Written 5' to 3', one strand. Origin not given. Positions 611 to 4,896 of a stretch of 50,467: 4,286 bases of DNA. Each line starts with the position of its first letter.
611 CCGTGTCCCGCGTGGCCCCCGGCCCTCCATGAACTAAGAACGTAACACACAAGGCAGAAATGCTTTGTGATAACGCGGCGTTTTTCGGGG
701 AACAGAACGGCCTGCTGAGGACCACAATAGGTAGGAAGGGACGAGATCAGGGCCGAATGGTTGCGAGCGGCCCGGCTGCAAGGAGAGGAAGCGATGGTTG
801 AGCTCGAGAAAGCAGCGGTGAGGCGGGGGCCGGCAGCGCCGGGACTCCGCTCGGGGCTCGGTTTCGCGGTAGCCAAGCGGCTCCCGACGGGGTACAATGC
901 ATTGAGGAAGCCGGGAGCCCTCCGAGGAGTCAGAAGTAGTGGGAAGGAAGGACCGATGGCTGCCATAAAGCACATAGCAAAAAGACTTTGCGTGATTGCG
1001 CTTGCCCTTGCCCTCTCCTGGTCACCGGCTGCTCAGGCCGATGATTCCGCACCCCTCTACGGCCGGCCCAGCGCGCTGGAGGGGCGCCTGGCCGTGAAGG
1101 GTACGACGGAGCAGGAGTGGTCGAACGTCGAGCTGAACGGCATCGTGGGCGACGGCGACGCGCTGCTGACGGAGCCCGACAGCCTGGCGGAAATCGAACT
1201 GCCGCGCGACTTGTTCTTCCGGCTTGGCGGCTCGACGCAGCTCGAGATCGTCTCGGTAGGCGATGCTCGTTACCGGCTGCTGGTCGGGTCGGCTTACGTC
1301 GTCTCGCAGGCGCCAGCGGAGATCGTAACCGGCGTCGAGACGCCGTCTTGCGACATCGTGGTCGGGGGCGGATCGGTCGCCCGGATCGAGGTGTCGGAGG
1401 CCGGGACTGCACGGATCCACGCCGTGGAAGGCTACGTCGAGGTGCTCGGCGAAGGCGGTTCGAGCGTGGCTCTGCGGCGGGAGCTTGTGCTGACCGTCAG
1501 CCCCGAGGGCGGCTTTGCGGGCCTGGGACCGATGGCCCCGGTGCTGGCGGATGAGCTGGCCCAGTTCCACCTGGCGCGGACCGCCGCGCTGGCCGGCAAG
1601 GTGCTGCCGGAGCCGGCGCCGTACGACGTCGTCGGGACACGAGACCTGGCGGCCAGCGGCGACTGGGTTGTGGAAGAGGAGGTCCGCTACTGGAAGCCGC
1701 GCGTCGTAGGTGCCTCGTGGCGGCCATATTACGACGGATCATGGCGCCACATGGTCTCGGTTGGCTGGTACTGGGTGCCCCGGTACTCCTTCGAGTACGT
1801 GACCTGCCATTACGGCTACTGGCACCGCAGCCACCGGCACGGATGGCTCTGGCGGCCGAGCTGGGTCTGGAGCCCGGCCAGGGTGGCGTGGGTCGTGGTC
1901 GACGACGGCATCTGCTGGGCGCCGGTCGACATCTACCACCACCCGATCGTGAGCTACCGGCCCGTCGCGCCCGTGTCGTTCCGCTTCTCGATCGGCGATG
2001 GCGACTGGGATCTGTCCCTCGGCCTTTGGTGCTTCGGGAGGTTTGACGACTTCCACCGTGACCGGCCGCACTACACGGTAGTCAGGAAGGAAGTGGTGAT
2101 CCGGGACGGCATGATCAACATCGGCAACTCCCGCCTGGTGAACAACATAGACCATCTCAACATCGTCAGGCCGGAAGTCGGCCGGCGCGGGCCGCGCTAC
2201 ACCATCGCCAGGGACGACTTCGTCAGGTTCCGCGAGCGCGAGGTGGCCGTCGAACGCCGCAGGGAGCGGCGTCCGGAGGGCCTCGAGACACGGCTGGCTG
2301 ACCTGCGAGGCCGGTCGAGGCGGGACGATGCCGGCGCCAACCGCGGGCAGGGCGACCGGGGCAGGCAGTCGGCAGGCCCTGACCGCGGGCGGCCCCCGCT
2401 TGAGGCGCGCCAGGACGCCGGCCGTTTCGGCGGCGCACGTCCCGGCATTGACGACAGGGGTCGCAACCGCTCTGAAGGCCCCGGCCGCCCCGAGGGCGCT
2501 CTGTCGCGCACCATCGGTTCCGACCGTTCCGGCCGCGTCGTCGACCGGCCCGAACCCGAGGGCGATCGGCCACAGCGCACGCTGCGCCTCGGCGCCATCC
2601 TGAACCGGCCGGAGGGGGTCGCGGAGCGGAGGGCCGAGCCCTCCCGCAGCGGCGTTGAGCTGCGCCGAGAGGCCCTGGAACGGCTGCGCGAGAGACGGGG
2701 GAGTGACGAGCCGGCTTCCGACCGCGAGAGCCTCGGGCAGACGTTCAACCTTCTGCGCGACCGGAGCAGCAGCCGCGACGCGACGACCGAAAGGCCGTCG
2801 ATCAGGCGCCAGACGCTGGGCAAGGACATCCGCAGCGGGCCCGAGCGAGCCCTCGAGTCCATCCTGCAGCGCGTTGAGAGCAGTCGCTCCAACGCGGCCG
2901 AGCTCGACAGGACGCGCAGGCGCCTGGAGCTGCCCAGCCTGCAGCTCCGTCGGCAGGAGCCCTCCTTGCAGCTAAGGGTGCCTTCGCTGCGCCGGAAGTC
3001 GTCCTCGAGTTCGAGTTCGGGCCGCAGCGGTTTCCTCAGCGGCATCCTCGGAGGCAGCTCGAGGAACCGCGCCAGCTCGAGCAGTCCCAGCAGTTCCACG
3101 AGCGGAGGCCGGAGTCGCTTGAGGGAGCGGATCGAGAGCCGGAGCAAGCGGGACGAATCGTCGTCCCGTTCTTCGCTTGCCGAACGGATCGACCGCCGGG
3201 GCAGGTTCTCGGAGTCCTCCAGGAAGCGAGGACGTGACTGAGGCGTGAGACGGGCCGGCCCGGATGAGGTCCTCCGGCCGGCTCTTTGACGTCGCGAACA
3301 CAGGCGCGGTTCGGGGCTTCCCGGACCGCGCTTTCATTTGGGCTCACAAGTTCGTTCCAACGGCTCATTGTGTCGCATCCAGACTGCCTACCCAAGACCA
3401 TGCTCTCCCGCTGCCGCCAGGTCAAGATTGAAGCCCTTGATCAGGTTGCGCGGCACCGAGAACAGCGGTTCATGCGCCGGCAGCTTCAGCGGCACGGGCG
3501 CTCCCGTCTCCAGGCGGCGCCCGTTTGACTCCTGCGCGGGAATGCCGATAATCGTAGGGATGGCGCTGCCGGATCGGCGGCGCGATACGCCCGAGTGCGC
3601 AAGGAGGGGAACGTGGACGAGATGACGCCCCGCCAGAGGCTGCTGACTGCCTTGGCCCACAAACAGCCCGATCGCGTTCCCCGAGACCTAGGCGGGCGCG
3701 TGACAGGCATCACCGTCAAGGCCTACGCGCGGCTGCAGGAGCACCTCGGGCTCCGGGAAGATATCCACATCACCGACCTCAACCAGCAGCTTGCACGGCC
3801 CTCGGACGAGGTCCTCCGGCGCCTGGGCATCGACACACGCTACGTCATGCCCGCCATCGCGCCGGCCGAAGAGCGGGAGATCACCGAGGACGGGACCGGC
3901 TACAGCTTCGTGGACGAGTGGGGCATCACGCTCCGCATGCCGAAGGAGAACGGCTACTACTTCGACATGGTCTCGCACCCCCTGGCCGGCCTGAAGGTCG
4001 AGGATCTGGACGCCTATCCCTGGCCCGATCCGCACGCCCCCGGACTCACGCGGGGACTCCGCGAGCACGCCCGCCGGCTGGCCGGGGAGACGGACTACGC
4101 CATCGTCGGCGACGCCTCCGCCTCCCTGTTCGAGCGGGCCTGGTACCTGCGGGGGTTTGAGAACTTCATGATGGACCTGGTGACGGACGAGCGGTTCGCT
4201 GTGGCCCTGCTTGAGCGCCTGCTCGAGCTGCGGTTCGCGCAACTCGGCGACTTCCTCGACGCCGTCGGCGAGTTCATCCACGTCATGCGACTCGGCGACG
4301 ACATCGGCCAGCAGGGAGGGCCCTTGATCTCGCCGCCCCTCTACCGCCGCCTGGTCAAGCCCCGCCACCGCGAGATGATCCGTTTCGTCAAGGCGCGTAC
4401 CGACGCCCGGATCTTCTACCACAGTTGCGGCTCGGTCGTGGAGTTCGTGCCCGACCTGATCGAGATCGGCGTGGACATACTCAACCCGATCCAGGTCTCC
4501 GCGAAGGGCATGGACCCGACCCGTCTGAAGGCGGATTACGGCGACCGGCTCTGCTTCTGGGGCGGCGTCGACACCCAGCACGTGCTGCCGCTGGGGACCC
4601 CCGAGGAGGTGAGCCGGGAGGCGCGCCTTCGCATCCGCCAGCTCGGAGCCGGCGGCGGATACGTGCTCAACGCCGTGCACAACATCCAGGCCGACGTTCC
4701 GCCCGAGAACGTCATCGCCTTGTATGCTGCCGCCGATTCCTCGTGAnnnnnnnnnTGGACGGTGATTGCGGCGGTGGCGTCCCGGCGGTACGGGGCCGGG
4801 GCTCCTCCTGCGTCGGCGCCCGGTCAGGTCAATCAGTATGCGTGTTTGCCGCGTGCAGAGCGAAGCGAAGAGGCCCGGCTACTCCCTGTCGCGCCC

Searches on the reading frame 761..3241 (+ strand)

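Call 32: search_protein_families(library=pfam, proteins=[window:761-3241:+], max_evalue=0.001)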
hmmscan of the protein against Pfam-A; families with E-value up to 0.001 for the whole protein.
window:761-3241:+ (826 aa): 1 family
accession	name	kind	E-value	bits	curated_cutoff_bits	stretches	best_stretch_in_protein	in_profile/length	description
PF20245.3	DUF6600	-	6e-20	71.7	27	1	294-390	2-99/102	Family of unknown function (DUF6600)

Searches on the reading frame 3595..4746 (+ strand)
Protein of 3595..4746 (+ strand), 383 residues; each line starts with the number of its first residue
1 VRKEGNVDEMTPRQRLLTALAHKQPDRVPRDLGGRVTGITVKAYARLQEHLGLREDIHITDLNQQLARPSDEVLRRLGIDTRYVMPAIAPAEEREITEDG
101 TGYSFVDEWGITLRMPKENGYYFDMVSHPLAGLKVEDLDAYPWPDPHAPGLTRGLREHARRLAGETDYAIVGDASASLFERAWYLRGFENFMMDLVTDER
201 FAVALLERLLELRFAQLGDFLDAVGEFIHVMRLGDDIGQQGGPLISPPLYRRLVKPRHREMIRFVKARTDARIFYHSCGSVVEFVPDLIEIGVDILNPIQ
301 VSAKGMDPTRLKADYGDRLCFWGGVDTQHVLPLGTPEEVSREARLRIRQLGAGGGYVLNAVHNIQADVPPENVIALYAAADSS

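Call 32: search_protein_families(library=pfam, proteins=[window:3595-4746:+], max_evalue=0.001)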
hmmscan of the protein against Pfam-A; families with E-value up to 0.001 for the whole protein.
window:3595-4746:+ (383 aa): 1 family
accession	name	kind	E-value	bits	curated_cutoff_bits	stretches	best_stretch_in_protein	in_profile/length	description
PF01208.23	URO-D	-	8e-24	84.7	23.9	1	110-381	82-344/346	Uroporphyrinogen decarboxylase (URO-D)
